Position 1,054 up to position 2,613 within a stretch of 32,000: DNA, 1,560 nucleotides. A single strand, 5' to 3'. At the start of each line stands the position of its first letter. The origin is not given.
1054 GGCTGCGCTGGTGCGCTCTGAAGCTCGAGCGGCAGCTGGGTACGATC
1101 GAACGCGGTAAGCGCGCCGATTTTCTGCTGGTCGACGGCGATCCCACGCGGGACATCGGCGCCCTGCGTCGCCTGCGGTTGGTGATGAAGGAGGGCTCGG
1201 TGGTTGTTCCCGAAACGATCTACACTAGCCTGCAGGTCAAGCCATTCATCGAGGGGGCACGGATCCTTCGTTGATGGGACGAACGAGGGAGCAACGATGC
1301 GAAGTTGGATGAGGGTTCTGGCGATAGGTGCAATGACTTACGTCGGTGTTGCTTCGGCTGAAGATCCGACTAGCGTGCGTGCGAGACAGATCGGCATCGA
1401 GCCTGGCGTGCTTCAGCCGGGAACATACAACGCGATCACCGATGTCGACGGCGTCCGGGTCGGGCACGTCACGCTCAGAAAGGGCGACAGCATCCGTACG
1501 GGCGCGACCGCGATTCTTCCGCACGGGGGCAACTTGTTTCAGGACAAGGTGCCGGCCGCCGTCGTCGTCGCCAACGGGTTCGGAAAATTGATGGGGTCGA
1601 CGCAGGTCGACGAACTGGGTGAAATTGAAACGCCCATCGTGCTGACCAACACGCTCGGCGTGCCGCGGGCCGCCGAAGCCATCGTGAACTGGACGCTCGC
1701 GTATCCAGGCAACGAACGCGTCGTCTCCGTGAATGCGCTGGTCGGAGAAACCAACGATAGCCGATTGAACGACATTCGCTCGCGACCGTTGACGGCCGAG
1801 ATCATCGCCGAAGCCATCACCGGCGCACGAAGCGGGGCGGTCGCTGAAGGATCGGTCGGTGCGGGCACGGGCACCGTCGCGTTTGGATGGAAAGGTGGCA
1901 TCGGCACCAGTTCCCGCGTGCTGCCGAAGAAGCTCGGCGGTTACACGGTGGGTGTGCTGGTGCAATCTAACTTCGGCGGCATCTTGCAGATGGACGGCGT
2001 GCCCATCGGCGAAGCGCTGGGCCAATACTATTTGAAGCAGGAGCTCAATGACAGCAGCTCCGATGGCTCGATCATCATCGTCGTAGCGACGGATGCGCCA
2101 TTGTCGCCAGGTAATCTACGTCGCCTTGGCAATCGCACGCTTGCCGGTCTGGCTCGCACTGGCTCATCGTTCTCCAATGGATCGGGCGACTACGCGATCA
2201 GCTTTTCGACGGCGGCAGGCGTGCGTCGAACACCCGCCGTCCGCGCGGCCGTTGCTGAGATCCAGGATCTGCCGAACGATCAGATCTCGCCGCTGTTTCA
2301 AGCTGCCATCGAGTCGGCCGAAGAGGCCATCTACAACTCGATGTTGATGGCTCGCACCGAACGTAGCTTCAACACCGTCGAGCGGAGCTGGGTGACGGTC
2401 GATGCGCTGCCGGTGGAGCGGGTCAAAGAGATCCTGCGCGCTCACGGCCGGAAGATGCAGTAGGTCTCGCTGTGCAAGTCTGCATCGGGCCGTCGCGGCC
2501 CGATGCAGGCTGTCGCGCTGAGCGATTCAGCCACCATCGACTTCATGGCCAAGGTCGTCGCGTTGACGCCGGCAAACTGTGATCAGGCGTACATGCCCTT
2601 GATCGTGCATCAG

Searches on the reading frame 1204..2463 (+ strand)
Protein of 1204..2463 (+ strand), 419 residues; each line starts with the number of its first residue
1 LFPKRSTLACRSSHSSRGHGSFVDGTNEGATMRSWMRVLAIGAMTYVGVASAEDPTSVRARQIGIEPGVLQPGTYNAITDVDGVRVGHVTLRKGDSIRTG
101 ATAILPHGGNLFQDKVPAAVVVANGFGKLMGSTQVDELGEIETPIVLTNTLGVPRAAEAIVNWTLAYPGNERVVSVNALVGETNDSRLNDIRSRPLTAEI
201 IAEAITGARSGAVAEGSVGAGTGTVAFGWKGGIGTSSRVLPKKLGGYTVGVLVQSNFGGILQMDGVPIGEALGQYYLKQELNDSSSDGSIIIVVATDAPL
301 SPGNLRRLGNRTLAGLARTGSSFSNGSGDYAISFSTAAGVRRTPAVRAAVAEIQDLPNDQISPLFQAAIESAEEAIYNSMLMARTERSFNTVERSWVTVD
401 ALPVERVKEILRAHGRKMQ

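Call 9: search_protein_families(library=pfam, proteins=[window:1204-2463:+], max_evalue=0.01)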
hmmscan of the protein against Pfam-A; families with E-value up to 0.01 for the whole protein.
window:1204-2463:+ (419 aa): 1 family
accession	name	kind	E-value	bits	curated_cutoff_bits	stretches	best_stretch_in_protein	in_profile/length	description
PF03576.19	Peptidase_S58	-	7.7e-110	367.6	23.9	1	76-389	1-302/307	Peptidase family S58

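Call 75: find_homologous_proteins(query=window:1297-2460:+, max_evalue=1e-50)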
Query seq(388 aa) (388 aa): 8000 proteins with E <= 1e-50 among 8000 candidates; the best 120 are listed.
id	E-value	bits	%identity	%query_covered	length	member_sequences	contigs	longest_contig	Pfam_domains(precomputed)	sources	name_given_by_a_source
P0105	1.4e-237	806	100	97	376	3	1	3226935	PF03576.20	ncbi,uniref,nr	ncbi:DmpA family aminopeptidase [Peristeroidobacter agariperforans]|uniref:DmpA family aminopeptidas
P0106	1.7e-221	753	89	100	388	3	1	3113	PF03576.20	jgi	jgi:D-aminopeptidase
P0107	4.4e-220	748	89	100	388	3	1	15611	PF03576.20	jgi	jgi:D-aminopeptidase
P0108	9.0e-213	724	86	100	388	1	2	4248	PF03576.20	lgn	-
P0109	1.1e-212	724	87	100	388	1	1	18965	PF03576.20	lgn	-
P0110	5.3e-208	709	88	93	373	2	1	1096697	PF03576.20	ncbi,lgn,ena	-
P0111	4.1e-205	699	84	100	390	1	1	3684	PF03576.20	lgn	-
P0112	4.6e-205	699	84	99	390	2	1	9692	PF03576.20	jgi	jgi:D-aminopeptidase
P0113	5.2e-157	541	69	94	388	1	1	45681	PF03576.20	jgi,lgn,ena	-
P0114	5.6e-155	534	67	94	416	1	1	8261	PF03576.20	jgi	jgi:D-aminopeptidase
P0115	9.6e-155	533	69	93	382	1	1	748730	PF03576.20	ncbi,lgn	ncbi:MAG: P1 family peptidase [Emcibacteraceae bacterium]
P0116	2.1e-154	532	68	94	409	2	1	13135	PF03576.20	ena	-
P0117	7.1e-154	531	69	93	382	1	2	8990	PF03576.20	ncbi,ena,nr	ncbi:MAG: P1 family peptidase [Emcibacteraceae bacterium]|nr:P1 family peptidase [Emcibacteraceae ba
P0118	7.2e-154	531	66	98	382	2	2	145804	PF03576.20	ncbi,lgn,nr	ncbi:MAG: P1 family peptidase [Kordiimonadaceae bacterium]|nr:P1 family peptidase [Kordiimonadaceae 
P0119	8.0e-154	530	67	95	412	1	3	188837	PF03576.20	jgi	-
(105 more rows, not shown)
